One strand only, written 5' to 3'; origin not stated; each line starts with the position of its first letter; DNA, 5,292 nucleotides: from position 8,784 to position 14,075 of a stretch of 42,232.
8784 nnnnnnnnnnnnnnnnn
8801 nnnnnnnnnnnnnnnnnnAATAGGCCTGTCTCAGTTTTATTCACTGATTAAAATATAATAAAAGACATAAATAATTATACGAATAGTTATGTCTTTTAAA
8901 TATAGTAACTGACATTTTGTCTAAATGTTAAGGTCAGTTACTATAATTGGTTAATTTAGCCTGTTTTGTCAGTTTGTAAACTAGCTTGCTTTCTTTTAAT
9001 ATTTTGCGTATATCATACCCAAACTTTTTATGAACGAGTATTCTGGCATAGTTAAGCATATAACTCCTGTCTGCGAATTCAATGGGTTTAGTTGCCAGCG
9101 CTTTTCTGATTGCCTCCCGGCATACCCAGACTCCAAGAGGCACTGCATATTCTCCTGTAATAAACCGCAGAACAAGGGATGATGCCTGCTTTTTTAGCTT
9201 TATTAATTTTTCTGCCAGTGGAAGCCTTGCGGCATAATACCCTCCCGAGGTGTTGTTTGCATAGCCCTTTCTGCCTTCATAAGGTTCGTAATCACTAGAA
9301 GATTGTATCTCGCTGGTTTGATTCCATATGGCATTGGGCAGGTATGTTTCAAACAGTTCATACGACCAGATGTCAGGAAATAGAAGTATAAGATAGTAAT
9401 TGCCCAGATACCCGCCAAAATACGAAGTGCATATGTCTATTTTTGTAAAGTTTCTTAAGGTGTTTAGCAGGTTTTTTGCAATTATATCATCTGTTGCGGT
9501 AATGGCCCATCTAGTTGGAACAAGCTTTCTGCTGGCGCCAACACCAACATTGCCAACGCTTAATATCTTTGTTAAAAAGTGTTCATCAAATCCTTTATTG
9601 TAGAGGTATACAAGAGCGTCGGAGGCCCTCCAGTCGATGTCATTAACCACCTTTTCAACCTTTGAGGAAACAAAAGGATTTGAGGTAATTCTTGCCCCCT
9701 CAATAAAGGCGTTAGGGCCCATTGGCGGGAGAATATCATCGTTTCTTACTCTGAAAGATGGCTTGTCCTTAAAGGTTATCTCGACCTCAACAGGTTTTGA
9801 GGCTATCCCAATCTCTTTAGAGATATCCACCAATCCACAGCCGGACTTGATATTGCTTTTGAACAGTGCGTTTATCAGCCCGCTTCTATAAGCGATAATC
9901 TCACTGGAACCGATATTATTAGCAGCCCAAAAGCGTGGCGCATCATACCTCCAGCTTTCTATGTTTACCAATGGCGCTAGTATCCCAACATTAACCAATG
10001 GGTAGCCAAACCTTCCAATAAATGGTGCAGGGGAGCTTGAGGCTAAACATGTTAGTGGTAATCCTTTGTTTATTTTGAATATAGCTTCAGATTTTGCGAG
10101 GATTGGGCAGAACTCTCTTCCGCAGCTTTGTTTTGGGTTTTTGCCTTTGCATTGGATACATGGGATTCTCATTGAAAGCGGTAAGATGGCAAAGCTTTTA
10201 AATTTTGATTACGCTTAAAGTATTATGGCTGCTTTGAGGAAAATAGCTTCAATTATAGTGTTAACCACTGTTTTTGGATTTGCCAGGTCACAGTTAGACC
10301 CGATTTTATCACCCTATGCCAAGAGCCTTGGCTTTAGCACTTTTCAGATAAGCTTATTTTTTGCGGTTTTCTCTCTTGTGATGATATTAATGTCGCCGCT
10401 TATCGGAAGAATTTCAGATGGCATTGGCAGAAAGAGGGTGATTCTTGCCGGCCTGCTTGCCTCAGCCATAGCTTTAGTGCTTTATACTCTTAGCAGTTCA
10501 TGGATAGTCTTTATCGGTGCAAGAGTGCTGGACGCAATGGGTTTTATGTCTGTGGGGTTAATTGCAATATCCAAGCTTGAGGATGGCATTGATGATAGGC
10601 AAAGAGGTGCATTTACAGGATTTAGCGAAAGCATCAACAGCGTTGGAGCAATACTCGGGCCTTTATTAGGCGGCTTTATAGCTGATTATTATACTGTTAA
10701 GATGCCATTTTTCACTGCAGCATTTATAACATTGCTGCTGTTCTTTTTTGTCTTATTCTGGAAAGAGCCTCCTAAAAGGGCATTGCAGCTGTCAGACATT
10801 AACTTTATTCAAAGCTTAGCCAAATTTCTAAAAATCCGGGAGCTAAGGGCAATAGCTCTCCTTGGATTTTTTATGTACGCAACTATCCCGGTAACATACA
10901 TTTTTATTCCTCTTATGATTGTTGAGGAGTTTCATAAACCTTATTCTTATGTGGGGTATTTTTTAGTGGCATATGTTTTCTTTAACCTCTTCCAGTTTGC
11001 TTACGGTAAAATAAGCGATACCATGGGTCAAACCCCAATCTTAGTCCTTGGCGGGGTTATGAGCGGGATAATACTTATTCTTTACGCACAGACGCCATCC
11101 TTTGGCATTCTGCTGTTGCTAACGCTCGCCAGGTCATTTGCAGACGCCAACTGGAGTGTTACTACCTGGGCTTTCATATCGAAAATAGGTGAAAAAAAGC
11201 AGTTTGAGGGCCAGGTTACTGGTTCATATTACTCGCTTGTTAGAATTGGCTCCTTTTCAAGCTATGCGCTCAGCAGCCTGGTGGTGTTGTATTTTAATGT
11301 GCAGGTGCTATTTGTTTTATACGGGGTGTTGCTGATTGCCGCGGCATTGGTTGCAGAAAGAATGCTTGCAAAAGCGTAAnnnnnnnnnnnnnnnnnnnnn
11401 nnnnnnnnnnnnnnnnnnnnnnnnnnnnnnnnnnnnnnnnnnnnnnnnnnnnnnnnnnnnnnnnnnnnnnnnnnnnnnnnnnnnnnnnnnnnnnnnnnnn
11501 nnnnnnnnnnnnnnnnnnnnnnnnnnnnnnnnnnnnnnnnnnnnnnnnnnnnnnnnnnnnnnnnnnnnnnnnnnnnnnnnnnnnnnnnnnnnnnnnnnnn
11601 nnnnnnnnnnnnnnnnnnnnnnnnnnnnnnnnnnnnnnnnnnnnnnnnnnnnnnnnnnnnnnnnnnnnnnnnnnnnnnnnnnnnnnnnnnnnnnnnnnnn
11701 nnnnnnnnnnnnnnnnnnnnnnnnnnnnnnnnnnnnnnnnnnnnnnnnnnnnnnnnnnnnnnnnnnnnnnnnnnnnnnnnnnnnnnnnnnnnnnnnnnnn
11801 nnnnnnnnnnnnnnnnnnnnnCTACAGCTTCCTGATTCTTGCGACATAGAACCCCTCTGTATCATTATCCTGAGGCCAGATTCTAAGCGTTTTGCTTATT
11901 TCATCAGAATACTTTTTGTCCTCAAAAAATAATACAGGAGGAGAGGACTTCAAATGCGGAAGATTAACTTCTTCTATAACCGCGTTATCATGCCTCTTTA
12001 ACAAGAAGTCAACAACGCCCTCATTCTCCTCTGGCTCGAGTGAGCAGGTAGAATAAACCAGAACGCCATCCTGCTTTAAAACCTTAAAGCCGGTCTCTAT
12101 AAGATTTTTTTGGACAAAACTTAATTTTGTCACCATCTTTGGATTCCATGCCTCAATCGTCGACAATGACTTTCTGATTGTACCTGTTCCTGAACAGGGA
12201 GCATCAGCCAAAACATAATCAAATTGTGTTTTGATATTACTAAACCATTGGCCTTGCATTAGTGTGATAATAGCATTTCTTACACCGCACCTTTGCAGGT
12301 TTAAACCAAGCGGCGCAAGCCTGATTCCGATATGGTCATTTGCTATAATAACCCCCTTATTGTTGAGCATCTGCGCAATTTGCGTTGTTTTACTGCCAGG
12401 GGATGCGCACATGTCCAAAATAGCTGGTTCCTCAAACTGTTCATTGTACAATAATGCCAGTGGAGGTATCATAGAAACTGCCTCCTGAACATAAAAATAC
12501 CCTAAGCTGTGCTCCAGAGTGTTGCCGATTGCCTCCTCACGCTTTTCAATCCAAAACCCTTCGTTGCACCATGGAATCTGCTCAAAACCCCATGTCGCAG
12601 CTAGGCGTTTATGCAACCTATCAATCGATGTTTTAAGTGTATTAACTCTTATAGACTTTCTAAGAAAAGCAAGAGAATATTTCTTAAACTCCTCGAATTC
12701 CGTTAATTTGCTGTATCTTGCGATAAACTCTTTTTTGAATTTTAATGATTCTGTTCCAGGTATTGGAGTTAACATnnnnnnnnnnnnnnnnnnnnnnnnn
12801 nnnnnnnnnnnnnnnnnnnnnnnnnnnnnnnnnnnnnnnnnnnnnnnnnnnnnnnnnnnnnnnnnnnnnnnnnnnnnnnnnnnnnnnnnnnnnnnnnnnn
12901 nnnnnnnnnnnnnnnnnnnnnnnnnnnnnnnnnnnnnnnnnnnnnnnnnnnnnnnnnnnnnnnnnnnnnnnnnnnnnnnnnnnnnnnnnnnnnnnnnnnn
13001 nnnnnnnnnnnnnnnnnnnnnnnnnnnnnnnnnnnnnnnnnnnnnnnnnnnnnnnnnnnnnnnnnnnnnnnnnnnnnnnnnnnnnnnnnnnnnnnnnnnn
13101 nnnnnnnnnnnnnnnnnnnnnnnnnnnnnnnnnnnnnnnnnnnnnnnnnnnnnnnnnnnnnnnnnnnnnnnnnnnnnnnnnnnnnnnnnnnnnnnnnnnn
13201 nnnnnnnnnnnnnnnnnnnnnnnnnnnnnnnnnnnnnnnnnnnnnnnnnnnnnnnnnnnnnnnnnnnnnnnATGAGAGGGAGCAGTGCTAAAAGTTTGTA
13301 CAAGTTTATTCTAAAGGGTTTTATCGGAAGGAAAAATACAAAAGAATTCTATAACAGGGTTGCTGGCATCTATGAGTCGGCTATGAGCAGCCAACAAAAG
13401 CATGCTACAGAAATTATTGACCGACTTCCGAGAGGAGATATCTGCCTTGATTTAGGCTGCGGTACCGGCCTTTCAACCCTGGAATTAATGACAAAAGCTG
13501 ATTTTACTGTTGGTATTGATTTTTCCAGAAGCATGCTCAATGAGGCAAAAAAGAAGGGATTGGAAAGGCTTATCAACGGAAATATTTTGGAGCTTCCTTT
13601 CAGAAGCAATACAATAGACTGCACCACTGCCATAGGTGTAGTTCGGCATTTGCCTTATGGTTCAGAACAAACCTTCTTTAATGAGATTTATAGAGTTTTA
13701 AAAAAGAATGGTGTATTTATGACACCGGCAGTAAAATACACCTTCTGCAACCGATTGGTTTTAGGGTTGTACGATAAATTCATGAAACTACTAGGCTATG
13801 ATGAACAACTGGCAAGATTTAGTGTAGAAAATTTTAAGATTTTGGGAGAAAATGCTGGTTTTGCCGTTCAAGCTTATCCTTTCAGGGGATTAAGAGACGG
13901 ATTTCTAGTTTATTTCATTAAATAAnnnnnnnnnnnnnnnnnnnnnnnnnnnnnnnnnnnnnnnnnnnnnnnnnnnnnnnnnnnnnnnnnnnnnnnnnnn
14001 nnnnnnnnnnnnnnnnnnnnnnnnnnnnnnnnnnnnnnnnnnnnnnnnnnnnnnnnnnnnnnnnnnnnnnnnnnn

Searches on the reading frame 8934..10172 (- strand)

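Call 80: search_protein_families(library=pfam, proteins=[window:8934-10172:-], max_evalue=0.0001)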
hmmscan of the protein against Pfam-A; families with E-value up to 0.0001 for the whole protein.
window:8934-10172:- (412 aa): 2 families
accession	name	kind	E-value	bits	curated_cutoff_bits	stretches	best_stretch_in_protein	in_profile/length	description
PF04894.17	Nre_N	-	5e-76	256.5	25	1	17-284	2-270/270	Archaeal Nre, N-terminal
PF04895.17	Nre_C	-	6e-28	97.4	27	1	296-410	1-110/110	Archaeal Nre, C-terminal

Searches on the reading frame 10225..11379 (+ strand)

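Call 80: search_protein_families(library=pfam, proteins=[window:10225-11379:+], max_evalue=0.0001)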
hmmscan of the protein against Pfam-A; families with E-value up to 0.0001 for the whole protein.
window:10225-11379:+ (384 aa): 3 families
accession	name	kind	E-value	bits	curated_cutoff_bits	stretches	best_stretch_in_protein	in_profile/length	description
PF07690.21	MFS_1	-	3.1e-44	151.8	33.4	2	12-249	3-246/347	Major Facilitator Superfamily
PF12832.13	MFS_1_like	-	1.4e-09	37.9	25.2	1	6-162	213-371/373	MFS_1 like family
PF00083.30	Sugar_tr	-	3e-09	36.7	22.3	1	32-183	38-195/452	Sugar (and other) transporter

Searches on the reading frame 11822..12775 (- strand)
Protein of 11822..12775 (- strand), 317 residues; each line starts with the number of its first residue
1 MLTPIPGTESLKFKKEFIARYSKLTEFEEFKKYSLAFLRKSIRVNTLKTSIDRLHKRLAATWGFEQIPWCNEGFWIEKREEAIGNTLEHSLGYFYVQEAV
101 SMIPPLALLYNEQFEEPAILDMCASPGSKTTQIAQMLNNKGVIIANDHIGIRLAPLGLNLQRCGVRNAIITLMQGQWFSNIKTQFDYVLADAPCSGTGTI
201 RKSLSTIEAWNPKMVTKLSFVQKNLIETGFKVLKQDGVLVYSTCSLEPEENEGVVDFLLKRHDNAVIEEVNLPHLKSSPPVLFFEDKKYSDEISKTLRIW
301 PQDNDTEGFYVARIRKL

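Call 80: search_protein_families(library=pfam, proteins=[window:11822-12775:-], max_evalue=0.0001)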
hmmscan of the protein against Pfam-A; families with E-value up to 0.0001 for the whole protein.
window:11822-12775:- (317 aa): 2 families
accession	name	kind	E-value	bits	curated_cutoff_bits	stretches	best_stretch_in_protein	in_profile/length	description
PF01189.24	Methyltr_RsmB-F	-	1.4e-49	168.9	27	1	115-314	8-198/199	16S rRNA methyltransferase RsmB/F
PF17125.10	Methyltr_RsmF_N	-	1.8e-18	67.2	34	1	15-99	3-86/86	N-terminal domain of 16S rRNA methyltransferase RsmF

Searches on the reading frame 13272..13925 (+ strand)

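Call 80: search_protein_families(library=pfam, proteins=[window:13272-13925:+], max_evalue=0.0001)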
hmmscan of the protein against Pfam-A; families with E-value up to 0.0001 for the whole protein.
window:13272-13925:+ (217 aa): 7 families
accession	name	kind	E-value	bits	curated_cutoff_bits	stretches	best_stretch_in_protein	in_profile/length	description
PF08241.18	Methyltransf_11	-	4.5e-19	69.3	21.2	1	59-150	1-94/95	Methyltransferase domain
PF13649.12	Methyltransf_25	-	2.6e-17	63.7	27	1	59-147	2-97/97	Methyltransferase domain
PF13847.12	Methyltransf_31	-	1.1e-12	48.3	27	1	57-153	6-111/145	Methyltransferase domain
PF01209.24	Ubie_methyltran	-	1.8e-10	41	20.1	1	43-151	36-151/233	ubiE/COQ5 methyltransferase family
PF08242.18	Methyltransf_12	-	7e-10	39.9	30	1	59-149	1-98/98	Methyltransferase domain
PF13489.12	Methyltransf_23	-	8.1e-07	29.3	27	1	49-200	17-162/164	Methyltransferase domain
PF02353.26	CMAS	-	2.5e-06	27.5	27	1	36-156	45-169/273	Mycolic acid cyclopropane synthetase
